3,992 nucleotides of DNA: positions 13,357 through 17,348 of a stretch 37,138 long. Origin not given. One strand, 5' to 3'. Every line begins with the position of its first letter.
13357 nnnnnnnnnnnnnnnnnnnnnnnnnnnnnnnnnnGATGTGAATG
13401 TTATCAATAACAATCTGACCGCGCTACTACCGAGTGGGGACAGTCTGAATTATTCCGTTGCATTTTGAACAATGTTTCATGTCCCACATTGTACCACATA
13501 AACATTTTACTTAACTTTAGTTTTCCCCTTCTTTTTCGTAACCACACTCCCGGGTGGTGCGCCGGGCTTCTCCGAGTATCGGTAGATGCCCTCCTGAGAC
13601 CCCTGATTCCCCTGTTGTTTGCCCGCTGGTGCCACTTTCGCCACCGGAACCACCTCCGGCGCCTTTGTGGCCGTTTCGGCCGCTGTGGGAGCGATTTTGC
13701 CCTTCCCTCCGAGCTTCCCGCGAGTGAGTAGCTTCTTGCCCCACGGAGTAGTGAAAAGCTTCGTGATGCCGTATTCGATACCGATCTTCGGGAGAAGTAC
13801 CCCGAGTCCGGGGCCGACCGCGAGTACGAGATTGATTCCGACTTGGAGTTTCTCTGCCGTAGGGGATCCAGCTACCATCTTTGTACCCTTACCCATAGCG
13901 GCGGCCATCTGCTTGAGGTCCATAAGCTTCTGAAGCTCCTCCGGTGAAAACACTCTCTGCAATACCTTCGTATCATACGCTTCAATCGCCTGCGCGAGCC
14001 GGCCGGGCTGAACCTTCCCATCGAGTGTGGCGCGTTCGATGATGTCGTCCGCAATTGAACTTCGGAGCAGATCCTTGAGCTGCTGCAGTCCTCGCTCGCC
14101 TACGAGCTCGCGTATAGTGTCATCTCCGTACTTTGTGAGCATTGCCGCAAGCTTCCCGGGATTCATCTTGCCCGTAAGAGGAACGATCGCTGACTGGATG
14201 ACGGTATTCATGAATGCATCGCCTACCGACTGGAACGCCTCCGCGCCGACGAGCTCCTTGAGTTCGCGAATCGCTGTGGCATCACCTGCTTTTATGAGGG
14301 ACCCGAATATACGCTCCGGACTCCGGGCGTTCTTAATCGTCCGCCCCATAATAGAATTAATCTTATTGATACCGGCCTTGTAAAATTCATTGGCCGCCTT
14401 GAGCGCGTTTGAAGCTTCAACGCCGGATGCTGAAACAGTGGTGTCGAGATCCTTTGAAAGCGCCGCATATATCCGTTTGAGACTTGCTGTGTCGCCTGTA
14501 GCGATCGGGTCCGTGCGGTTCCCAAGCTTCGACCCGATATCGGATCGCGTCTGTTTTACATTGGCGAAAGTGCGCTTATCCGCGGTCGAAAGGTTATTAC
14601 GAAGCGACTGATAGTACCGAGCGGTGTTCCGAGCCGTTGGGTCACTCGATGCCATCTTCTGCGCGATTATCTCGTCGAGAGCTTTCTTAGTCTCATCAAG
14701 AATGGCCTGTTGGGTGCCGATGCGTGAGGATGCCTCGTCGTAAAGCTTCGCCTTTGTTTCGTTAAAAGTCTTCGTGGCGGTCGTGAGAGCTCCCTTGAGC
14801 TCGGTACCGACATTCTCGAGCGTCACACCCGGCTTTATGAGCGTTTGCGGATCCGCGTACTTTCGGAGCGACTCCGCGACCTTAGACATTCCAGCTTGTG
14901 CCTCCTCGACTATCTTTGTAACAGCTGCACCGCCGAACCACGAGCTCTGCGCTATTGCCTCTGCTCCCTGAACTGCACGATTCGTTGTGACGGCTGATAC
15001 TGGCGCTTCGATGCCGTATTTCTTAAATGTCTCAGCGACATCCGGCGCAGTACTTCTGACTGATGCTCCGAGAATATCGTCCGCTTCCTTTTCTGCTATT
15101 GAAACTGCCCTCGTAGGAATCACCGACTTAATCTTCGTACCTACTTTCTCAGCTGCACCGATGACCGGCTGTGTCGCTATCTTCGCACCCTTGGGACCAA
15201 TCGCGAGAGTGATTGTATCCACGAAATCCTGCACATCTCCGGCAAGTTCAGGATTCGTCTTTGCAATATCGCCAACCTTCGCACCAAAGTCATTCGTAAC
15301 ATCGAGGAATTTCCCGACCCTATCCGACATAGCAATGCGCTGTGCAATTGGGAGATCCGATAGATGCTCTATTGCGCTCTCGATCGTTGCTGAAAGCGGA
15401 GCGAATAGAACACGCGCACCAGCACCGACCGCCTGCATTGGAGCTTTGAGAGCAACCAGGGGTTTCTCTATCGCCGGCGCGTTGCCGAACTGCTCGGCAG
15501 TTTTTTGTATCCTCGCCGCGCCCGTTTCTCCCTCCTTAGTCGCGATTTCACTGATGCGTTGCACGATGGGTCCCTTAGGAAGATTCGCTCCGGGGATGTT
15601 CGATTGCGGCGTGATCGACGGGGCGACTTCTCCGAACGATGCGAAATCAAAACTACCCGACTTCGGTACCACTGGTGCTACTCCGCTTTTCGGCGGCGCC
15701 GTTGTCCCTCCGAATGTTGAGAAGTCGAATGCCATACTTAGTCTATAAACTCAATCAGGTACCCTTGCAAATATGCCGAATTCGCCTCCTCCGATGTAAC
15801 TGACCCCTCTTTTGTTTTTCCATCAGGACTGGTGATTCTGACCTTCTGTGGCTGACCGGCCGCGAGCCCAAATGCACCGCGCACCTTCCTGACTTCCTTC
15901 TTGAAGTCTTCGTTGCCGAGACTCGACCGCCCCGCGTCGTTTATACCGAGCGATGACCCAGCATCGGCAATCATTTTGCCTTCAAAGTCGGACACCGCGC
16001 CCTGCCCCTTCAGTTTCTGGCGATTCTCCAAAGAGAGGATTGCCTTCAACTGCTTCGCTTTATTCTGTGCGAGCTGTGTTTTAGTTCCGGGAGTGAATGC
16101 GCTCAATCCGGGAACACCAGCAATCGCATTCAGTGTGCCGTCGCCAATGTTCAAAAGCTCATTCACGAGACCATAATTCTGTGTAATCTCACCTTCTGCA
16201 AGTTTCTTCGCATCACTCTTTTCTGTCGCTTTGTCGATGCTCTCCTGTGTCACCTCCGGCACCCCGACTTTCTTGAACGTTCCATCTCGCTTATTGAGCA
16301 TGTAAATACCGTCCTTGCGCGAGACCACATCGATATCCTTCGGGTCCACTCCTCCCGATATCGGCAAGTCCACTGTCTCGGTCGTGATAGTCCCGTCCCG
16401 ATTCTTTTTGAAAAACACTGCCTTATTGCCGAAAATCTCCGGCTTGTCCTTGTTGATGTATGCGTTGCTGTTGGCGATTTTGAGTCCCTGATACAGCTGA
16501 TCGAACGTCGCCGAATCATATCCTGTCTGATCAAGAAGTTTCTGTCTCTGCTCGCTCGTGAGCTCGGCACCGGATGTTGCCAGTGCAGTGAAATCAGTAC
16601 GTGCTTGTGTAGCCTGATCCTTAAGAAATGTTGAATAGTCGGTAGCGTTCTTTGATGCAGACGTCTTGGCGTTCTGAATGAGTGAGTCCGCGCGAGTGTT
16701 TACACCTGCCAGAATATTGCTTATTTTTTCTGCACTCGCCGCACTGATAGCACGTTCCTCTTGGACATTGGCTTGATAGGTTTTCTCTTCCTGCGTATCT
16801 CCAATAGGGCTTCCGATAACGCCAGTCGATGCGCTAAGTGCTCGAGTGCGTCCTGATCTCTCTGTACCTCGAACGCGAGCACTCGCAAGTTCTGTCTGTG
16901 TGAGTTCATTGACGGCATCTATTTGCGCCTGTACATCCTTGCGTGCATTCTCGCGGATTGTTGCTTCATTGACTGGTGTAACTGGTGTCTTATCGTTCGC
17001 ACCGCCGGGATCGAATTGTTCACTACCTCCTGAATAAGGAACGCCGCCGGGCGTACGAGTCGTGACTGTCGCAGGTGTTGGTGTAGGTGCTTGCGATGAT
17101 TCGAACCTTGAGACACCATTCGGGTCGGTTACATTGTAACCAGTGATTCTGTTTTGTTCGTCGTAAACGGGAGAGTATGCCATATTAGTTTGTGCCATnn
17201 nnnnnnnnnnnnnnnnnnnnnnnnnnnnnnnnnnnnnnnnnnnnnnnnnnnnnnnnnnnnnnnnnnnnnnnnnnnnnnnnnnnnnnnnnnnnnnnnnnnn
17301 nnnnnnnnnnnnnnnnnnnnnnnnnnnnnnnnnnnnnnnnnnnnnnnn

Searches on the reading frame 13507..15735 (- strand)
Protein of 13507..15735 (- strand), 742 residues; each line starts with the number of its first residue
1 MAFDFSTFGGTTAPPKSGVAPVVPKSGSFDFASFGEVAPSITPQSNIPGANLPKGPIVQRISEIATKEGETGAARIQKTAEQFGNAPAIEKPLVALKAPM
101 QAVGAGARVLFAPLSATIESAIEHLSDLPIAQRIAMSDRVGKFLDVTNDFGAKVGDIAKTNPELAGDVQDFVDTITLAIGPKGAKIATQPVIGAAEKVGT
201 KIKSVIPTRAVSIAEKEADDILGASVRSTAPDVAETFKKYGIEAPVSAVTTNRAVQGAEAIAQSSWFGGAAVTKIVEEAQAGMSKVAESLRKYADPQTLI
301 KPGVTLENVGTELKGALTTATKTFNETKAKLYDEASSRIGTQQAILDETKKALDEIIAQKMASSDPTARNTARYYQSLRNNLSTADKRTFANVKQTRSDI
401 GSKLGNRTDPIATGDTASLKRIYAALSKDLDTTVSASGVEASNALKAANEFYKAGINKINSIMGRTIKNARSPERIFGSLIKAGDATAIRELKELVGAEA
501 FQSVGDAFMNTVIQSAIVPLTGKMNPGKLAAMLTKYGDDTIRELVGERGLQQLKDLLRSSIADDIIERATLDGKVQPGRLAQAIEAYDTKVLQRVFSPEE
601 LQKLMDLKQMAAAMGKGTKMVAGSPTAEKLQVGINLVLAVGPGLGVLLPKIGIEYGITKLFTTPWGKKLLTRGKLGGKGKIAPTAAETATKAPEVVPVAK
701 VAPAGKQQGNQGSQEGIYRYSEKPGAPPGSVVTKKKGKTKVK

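Call 33: search_protein_families(library=phrogs, proteins=[window:13507-15735:-], max_evalue=0.001)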
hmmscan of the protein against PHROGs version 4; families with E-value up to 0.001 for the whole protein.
window:13507-15735:- (742 aa): 2 families
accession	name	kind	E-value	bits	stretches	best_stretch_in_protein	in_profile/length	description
phrog_36512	-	unknown function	1e-08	35.1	1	176-461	230-508/759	-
phrog_6704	-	unknown function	7.3e-05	22.4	1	312-625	311-616/707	-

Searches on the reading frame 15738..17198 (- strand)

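Call 33: search_protein_families(library=phrogs, proteins=[window:15738-17198:-], max_evalue=0.001)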
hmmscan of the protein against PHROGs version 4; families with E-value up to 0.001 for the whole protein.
window:15738-17198:- (486 aa): 1 family
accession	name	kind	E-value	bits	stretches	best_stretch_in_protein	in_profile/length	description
phrog_2534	-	other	7.3e-09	36.2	1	318-420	280-380/435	released from the phage upon host infection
